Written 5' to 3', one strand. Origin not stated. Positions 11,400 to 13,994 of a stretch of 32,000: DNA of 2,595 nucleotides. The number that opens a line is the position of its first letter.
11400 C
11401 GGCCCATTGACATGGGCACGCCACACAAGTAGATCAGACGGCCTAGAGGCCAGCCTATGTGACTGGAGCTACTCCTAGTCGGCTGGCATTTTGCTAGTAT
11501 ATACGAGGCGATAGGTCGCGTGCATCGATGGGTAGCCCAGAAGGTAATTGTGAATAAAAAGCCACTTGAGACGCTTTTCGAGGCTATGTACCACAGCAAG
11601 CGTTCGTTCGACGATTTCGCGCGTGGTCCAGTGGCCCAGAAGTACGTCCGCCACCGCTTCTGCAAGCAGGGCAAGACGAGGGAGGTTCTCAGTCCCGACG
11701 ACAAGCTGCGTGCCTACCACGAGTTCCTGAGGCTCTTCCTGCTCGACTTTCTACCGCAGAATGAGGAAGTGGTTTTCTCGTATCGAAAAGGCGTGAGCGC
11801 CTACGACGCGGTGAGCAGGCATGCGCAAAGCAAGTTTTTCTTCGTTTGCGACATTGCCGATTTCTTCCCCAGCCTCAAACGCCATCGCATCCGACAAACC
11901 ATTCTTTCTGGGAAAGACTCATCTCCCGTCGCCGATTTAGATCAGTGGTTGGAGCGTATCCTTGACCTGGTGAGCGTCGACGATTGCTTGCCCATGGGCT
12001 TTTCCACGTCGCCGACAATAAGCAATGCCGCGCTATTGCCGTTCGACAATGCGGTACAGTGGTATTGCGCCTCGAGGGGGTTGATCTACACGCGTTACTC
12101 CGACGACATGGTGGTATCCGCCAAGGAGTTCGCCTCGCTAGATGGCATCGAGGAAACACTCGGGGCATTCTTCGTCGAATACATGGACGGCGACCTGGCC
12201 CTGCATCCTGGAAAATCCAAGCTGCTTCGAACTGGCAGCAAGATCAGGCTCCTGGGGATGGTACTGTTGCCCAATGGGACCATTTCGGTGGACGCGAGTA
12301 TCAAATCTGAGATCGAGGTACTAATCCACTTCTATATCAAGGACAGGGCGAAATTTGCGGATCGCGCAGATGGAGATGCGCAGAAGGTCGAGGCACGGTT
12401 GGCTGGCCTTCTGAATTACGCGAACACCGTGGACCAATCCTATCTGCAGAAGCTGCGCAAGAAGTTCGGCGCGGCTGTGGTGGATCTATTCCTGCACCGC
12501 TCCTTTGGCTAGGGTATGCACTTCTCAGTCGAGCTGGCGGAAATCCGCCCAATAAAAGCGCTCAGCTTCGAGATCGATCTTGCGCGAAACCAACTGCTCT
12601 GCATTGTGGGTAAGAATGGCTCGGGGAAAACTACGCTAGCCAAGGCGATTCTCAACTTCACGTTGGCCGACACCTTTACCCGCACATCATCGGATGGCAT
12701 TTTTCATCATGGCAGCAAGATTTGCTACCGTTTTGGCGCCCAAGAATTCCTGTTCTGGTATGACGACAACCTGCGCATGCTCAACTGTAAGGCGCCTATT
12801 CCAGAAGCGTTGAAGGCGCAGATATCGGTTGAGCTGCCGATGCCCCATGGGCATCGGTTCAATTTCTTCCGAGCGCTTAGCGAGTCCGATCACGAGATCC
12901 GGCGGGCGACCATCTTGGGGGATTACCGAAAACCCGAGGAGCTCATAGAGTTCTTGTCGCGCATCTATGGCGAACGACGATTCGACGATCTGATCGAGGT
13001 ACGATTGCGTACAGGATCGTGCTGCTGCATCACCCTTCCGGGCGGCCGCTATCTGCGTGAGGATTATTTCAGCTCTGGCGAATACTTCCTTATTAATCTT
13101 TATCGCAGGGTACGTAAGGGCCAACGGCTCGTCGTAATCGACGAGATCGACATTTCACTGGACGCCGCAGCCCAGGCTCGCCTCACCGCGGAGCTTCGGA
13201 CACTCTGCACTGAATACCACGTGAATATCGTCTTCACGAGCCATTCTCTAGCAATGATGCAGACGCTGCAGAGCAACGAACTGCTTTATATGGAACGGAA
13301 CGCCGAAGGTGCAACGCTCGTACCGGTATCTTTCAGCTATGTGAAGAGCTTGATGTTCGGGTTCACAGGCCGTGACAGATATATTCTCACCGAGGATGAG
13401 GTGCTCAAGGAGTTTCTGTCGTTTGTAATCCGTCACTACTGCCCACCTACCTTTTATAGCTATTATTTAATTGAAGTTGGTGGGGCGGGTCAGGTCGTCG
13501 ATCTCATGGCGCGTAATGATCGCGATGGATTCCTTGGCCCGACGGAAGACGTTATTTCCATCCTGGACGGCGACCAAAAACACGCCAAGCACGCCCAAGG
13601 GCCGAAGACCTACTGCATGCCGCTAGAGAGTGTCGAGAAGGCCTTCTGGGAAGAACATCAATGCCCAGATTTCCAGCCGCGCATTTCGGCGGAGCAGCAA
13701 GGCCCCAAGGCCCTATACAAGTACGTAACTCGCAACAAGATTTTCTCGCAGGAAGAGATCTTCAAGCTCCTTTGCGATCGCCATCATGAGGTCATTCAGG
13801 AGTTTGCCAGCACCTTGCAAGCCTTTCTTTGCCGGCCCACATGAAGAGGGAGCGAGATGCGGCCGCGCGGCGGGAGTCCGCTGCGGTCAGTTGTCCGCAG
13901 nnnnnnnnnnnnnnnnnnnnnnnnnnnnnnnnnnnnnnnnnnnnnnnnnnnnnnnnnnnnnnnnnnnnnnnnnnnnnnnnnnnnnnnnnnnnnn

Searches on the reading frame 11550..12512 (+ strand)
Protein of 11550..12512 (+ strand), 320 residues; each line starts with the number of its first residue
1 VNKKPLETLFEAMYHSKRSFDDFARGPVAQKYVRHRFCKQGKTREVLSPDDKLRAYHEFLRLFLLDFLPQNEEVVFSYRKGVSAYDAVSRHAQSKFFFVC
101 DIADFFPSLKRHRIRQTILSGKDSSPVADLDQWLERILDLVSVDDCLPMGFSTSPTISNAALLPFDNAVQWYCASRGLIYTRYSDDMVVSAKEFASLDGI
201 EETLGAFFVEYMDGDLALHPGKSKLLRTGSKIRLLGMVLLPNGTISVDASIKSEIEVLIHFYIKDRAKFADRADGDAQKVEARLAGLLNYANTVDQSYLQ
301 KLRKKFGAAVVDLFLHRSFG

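Call 3: search_protein_families(library=padloc, proteins=[window:11550-12512:+])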
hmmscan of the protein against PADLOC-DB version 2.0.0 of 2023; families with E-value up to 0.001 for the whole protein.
window:11550-12512:+ (320 aa): 61 families (the best 25 are shown)
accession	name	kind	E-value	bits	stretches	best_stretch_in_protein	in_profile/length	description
PDLC02937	RT_I-B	-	9e-119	394.4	1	1-318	1-314/316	-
PDLC02939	RT_II-A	-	1.7e-45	153.8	1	29-312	26-299/304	-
PDLC02941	RT_II-A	-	2.7e-36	123.3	1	28-304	37-291/309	-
PDLC02938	RT_I-B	-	6.2e-36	122.2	1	25-268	21-258/332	-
PDLC02940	RT_II-A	-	2.5e-32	110.2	1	38-306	218-465/477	-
PDLC02936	RT_I-A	-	2.6e-32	110.3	1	9-314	7-304/308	-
PDLC02944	RT_III-A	-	8.9e-32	109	2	147-310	205-369/597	-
PDLC02942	RT_III-A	-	4e-29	99.8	1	39-296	78-322/341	-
PDLC02943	RT_III-A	-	4.3e-29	99.4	1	39-297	58-304/322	-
PDLC03739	RT_Ec107-like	-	1.1e-28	98.5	1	31-295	36-291/307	retron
PDLC02946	RT_III-A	-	2.6e-27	93.8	1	31-305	61-323/330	-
PDLC02952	RT_VI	-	2.7e-27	93.8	1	12-301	15-278/279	-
PDLC02956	RT_XIII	-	2.8e-26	90.6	2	144-306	269-420/469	-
PDLC02960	RT-Protease_XI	-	3.7e-25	86.9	1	32-304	34-313/506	single gene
PDLC02945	RT_III-A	-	8.3e-25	85.6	2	144-306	199-355/362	-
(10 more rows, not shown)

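Call 4: search_protein_families(library=pfam, proteins=[window:11550-12512:+])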
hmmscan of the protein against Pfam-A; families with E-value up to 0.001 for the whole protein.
window:11550-12512:+ (320 aa): 1 family
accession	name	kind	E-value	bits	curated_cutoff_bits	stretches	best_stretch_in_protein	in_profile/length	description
PF00078.32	RVT_1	-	3.3e-14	53.5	29.6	1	40-238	5-204/205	Reverse transcriptase (RNA-dependent DNA polymerase)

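Call 9: find_homologous_proteins(query=window:11550-12512:+, max_evalue=1e-20)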
Query window:11550-12512:+ (320 aa): 584 proteins with E <= 1e-20 among 2580 candidates; the best 120 are listed.
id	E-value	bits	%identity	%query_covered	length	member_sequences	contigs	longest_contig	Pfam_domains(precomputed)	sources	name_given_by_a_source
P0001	2.9e-211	718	100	100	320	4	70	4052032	PF00078.33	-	-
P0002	9.2e-179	611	87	96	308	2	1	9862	PF00078.33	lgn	-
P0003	2.5e-168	577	80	100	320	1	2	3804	PF00078.33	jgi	jgi:RNA-directed DNA polymerase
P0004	8.8e-156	536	74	100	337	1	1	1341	PF00078.33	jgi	jgi:RNA-directed DNA polymerase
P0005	5.9e-153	527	74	100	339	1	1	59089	PF00078.33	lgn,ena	-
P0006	2.9e-149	514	76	96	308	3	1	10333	PF00078.33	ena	-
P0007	3.9e-149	514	71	99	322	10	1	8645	PF00078.33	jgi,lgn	jgi:RNA-directed DNA polymerase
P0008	3.7e-143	494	68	100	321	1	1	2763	PF00078.33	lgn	-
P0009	4.6e-143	494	69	100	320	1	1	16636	PF00078.33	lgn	-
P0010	5.1e-142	491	68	99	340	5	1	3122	PF00078.33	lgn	-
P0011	8.6e-141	487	68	100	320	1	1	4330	PF00078.33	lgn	-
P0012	2.6e-140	485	67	100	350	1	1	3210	PF00078.33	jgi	jgi:RNA-directed DNA polymerase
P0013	7.9e-140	483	67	100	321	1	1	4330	PF00078.33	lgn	-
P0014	2.7e-137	475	67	99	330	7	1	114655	PF00078.33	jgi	-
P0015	2.8e-137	475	67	99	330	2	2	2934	PF00078.33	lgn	-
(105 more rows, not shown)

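Call 12: find_related_loci(query=A1, collection=genome_contigs, flank=3000)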
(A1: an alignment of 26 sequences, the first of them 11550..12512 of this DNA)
Query A1 (320 aa) in genome_contigs; peptide patterns used: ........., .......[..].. (x = any residue, [..] = any of these).
146 stretches matched a pattern; 68 encode a relative of the query (tblastn E <= 1e-3); 68 distinct loci.
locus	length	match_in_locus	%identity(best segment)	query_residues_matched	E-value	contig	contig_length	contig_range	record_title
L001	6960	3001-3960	66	1-320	1e-141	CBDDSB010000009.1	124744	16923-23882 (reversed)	uncultured bacterium isolate s10a_84 genome assembly, contig: k141_1398167, whole genome shotgun sequence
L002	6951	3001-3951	67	3-319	1e-139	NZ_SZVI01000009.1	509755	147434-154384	Rhodoferax sp. BLA1 NODE_6_length_509755_cov_15.281238, whole genome shotgun sequence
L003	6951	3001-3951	66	3-319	3e-134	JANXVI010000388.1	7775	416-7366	MAG: Rhodoferax sp. isolate 341R_metabat_159_sub 341R_k141_676570, whole genome shotgun sequence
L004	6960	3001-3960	65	1-320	8e-134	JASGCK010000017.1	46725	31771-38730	MAG: Cytophagales bacterium isolate MAG19 NODE_354_length_46725_cov_55.885237, whole genome shotgun sequence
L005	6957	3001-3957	66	2-320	1e-130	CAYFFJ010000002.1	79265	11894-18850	MAG TPA_asm: uncultured Hydrogenophaga sp. isolate ERP013524_co1_130 genome assembly, contig: NODE_51_length_79265_cov_9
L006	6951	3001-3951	59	4-320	4e-123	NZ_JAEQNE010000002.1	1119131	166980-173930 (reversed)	Ramlibacter monticola strain KACC 19175 contig2, whole genome shotgun sequence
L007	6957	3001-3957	60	1-319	9e-120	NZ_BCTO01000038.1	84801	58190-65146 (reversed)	Delftia tsuruhatensis NBRC 16741, whole genome shotgun sequence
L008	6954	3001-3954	58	3-320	4e-117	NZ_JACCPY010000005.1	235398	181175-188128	Sphaerotilus sulfidivorans strain D-501 NODE_5_length_235398_cov_90.801697, whole genome shotgun sequence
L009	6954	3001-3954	56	3-320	4e-115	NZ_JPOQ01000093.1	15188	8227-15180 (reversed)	Ferrovum myxofaciens strain P3G Contig93, whole genome shotgun sequence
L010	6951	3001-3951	64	3-319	1e-141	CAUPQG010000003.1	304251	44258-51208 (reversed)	MAG: uncultured Rhodoferax sp. isolate m13-metabat.4 genome assembly, contig: m13-c11, whole genome shotgun sequence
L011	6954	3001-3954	56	3-320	3e-113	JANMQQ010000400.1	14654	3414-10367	MAG: Gammaproteobacteria bacterium isolate OTE_51_metabat_186 OTE_51_k141_2063612, whole genome shotgun sequence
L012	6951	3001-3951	53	3-320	8e-109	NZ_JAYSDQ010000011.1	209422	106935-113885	MAG: Ideonella sp. isolate ZZ2_ZZA248_bin.1 NODE_58_length_209422_cov_95.231087, whole genome shotgun sequence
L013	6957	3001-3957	58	2-320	1e-108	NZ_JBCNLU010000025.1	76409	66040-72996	MAG: Roseateles sp. isolate SMAGNO57 Contig25, whole genome shotgun sequence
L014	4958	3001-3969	51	1-320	6e-105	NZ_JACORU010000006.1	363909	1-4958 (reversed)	Ramlibacter albus strain GTP1 contig6, whole genome shotgun sequence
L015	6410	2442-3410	51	1-320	1e-103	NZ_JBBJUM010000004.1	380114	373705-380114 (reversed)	Ramlibacter sp. AN1015 4, whole genome shotgun sequence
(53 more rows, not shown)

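Call 40: find_encoding_contigs(protein=P0002, flank=1500, max_places=2)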
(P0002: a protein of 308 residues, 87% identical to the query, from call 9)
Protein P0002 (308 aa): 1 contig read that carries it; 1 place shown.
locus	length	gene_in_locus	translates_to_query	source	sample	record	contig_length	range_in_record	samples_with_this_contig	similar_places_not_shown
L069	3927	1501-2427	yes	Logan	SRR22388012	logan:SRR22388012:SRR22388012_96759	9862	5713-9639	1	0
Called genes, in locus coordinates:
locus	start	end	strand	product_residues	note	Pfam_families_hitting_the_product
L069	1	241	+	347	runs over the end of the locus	PF18731:HEPN_Swt1 (weak)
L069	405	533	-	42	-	-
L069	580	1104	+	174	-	-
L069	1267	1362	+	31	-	-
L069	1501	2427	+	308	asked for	PF00078:RVT_1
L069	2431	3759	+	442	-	PF02463:SMC_N, PF13175:AAA_15 (weak), PF13476:AAA_23, PF00004:AAA (faint), PF00005:ABC_tran (weak), PF13304:AAA_21 (faint), PF13401:AAA_22 (faint)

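Call 41: find_encoding_contigs(protein=P0003, flank=1500, max_places=2)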
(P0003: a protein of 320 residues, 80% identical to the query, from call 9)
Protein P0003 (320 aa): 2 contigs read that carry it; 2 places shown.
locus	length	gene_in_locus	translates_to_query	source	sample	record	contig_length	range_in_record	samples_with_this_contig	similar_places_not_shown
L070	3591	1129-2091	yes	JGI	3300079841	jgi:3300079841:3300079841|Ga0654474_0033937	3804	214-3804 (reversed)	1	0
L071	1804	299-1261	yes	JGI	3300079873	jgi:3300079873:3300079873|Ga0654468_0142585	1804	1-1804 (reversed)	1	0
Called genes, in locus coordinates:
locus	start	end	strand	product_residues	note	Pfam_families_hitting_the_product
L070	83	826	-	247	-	-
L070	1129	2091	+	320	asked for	PF00078:RVT_1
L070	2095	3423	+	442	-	PF02463:SMC_N (faint), PF13175:AAA_15 (faint), PF13476:AAA_23 (weak), PF00005:ABC_tran (faint), PF13304:AAA_21 (weak)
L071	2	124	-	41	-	?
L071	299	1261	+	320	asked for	PF00078:RVT_1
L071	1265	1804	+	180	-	?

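Call 42: find_encoding_contigs(protein=P0005, flank=1500, max_places=2)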
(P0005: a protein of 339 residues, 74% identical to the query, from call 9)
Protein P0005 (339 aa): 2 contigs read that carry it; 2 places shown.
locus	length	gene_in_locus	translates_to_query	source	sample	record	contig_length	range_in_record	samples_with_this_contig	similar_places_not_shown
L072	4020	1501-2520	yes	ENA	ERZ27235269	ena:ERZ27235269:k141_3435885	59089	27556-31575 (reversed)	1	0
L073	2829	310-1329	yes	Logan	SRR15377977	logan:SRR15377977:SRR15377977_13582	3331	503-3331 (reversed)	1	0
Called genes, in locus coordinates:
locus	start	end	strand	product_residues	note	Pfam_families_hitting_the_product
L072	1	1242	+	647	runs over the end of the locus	PF00149:Metallophos, PF02872:5_nucleotid_C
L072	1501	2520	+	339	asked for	PF00078:RVT_1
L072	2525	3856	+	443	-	PF00005:ABC_tran (weak), PF02463:SMC_N (faint), PF13175:AAA_15 (weak), PF13476:AAA_23 (weak), PF13401:AAA_22 (faint), PF13304:AAA_21 (weak)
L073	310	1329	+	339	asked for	PF00078:RVT_1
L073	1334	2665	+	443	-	PF00005:ABC_tran (weak), PF02463:SMC_N (faint), PF13175:AAA_15 (weak), PF13476:AAA_23 (weak), PF13401:AAA_22 (faint), PF13304:AAA_21 (weak)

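Call 43: find_encoding_contigs(protein=P0006, flank=1500, max_places=2)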
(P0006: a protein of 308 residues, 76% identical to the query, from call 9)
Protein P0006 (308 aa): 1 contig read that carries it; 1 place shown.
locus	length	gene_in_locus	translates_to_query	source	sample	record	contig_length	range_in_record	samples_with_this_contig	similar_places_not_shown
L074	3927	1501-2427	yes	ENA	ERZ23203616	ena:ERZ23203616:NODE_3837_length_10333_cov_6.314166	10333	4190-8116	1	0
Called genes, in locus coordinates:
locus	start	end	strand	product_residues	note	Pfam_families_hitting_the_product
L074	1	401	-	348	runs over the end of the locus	-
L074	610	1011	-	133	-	PF21716:dnstrm_HI1420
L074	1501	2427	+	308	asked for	PF00078:RVT_1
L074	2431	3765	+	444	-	PF02463:SMC_N (faint), PF13175:AAA_15 (faint), PF13476:AAA_23 (weak), PF13304:AAA_21 (weak)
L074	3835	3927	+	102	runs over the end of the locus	PF01910:Thiamine_BP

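Call 72: find_encoding_contigs(protein=P0001, flank=2500, max_places=8)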
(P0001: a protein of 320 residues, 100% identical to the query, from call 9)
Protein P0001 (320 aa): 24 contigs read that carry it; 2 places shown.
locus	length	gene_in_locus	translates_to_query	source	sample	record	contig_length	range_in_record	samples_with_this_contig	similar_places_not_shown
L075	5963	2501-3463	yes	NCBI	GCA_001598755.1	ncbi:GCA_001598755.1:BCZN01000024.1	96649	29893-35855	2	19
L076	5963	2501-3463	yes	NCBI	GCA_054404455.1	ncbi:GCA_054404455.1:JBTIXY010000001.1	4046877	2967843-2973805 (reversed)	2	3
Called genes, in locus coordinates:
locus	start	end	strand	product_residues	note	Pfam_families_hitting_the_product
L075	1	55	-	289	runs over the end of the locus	PF18735:HEPN_RiboL-PSP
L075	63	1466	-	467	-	PF03235:GmrSD_N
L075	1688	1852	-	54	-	-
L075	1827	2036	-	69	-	-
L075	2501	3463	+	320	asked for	PF00078:RVT_1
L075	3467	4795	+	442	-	PF00005:ABC_tran (weak), PF02463:SMC_N (faint), PF13175:AAA_15 (weak), PF13476:AAA_23 (weak), PF00004:AAA (faint), PF13304:AAA_21 (weak)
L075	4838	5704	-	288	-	-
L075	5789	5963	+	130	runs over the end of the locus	PF05930:Phage_AlpA (faint), PF12728:HTH_17 (weak)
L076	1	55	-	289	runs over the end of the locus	PF18735:HEPN_RiboL-PSP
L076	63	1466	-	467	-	PF03235:GmrSD_N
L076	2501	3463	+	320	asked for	PF00078:RVT_1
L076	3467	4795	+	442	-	PF00005:ABC_tran (weak), PF02463:SMC_N (faint), PF13175:AAA_15 (weak), PF13476:AAA_23 (weak), PF00004:AAA (faint), PF13304:AAA_21 (weak)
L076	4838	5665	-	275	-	-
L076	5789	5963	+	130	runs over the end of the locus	PF05930:Phage_AlpA (faint), PF12728:HTH_17 (weak)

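Call 85: search_solved_structures(query=window:11550-12512:+, max_evalue=0.001)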
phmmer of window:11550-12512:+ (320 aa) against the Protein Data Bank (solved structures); distinct sequences matched with E-value up to 0.001: 15.
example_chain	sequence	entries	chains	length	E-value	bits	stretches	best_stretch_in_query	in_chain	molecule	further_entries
22et_A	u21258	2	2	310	4e-17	65.7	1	31-311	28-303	Retron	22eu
9n69_E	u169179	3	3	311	7.1e-14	55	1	28-316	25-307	RNA-directed DNA polymerase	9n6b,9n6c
7v9u_A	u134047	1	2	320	8.5e-14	54.7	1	40-267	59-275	RNA-directed DNA polymerase from retron EC86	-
7v9x_A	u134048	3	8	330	9e-14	54.6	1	40-267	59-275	RNA-directed DNA polymerase from retron EC86 | Retron Ec86 reverse transcriptase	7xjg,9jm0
8qbk_A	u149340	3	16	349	1.1e-13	54.4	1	40-267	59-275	Retron Ec86 reverse transcriptase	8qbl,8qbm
9l7p_E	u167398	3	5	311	1.1e-13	54.3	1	58-311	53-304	Retron St85 family RNA-directed DNA polymerase | Retron I-A Ec78 reverse transcriptase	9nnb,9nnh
9kjx_A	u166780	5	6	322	1.3e-13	54.1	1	58-311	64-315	RNA-directed DNA polymerase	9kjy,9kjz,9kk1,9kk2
9vhe_A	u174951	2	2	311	2.7e-13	53.1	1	68-311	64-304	Retron Ec78 reverse transcriptase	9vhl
8bgj_A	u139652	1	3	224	3e-12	49.6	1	20-191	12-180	RNA-directed DNA polymerase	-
23or_A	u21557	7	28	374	1.3e-11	47.6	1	60-195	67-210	Retron Eco8 reverse transcriptase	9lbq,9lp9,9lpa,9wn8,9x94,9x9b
9p4j_E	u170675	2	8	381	1.3e-11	47.5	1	60-195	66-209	Retron Eco8 reverse transcriptase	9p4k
36ht_A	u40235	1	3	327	5.4e-10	42.2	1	42-198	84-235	Retron-Kva2 Reverse Transcriptase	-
9e8z_H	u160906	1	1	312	1.1e-09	41.2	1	45-312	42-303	Retron Ec83 reverse transcriptase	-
9i2f_C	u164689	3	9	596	1.8e-06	30.7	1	35-296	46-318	Retron Ec67 protein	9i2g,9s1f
9lm3_A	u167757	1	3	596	1.8e-06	30.7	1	35-296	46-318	Retron Ec67 protein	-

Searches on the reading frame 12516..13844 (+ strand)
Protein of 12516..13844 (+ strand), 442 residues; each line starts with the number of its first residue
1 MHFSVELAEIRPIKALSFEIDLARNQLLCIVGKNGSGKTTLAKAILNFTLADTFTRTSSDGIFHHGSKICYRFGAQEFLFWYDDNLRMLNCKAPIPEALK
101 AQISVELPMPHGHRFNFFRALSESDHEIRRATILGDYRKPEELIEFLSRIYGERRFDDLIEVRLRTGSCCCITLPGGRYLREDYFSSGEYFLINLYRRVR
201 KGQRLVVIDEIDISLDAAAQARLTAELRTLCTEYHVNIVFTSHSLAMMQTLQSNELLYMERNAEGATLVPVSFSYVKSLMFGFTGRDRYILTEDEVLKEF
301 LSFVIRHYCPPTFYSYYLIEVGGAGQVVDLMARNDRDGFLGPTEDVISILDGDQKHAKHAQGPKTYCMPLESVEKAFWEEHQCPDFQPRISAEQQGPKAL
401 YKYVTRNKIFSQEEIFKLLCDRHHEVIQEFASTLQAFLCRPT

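Call 3: search_protein_families(library=padloc, proteins=[window:12516-13844:+])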
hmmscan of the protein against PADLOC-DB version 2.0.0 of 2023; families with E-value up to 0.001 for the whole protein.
window:12516-13844:+ (442 aa): 61 families (the best 25 are shown)
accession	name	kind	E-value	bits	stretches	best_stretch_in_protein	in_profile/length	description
PDLC02914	ATPase-Toprim_I-B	-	7.6e-186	616.6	1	1-439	1-442/443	-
PDLC04135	mad3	-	4.6e-16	57.3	2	141-269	220-348/374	mads_3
PDLC04149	HEC-04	-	3.6e-12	43.6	1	184-376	211-399/494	-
PDLC02335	AbiLi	-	6.7e-12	43.1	1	16-269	67-260/326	AbiLi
PDLC02980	AriA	-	1.5e-11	42.8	1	194-248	251-303/304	-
PDLC00305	PtuA1|PtuA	-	8.2e-11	39.9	1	205-285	247-321/392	AAA ATPase domain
PDLC04168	GajA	-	2.5e-10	37.7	1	194-271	268-345/570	-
PDLC02979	AriA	-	4.7e-10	37.8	1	17-48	15-46/373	-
PDLC00278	PtuA1|PtuA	-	7.7e-10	36.6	1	200-267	285-353/436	AAA ATPase domain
PDLC00271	PtuA1|PtuA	-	8.8e-10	36.7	1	5-46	6-44/421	AAA ATPase domain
PDLC04164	AriA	-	5.2e-09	34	1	182-260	169-248/253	-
PDLC04140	mad8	-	6.4e-09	33.7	1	19-246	21-235/314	mads_8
PDLC00299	PtuA1|PtuA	-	1e-08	32.7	1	4-46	57-96/535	AAA ATPase domain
PDLC02913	ATPase_I-A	-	1.1e-08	32.6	1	4-46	56-95/508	-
PDLC00284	PtuA1|PtuA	-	3.8e-08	30.6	0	5-46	65-104/545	AAA ATPase domain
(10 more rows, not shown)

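Call 4: search_protein_families(library=pfam, proteins=[window:12516-13844:+])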
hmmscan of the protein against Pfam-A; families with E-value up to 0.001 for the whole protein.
window:12516-13844:+ (442 aa): 8 families
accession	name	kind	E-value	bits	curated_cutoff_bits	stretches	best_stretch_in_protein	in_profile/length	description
PF13304.12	AAA_21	-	1.3e-11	45.6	27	1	191-247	247-302/304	AAA domain, putative AbiEii toxin, Type IV TA system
PF02463.25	SMC_N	-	1.6e-08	34.7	40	1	24-64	23-66/220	RecF/RecN/SMC N terminal domain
PF13175.12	AAA_15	-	3.8e-08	33.8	32.1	1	17-49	16-47/374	AAA ATPase domain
PF13476.12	AAA_23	-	2.1e-07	32.3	27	1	5-70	2-66/201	AAA domain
PF00005.33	ABC_tran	-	2e-06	28.9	25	1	19-49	5-35/137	ABC transporter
PF00004.35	AAA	-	1.6e-05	25.8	21.2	0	28-58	1-30/131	ATPase family associated with various cellular activities (AAA)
PF13401.12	AAA_22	-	3.9e-05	24.4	27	0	25-240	5-120/130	AAA domain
PF20720.3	nSTAND3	-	9.1e-05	22.6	27.2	1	22-85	14-74/155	Novel STAND NTPase 3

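Call 86: search_solved_structures(query=window:12516-13844:+, max_evalue=0.001)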
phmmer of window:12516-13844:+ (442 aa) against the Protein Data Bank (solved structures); distinct sequences matched with E-value up to 0.001: 13.
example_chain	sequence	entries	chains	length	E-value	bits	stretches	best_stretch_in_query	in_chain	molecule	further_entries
8wd9_D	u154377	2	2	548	9.4e-09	37.8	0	9-64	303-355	Probable dipeptide-transport ATP-binding protein ABC transporter DppD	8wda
8wdb_D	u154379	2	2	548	5.7e-08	35.2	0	9-64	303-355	Probable dipeptide-transport ATP-binding protein ABC transporter DppD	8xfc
7z15_I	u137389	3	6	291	9.4e-07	31.2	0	184-261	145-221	Putative phosphonates utilization ATP-binding protein PhnK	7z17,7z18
7z19_I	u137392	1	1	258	1.2e-06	30.9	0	184-261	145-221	Putative phosphonates utilization ATP-binding protein PhnK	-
7z16_I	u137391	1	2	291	2.5e-06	29.8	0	184-261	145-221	Putative phosphonates utilization ATP-binding protein PhnK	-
8z21_D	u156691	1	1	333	2.2e-05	26.7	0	178-257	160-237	Oligopeptide transport ATP-binding protein OppF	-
8j5q_D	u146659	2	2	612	3e-05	26.2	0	184-252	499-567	Uncharacterized ABC transporter ATP-binding protein Rv1281c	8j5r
8j5s_D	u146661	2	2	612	0.00014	24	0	7-48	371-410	Uncharacterized ABC transporter ATP-binding protein Rv1281c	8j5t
2nq2_C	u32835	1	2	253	0.00018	23.7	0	185-263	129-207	Hypothetical ABC transporter ATP-binding protein HI1470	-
9nlj_U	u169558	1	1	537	0.00037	22.6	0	19-46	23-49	Uup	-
7p48_6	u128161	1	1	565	0.00049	22.2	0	18-48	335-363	ABC-F type ribosomal protection protein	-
8z1v_D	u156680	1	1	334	0.00051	22.2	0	183-266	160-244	Dipeptide transport ATP-binding protein DppF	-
8ee4_A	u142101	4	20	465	0.00061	21.9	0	201-276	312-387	PtuA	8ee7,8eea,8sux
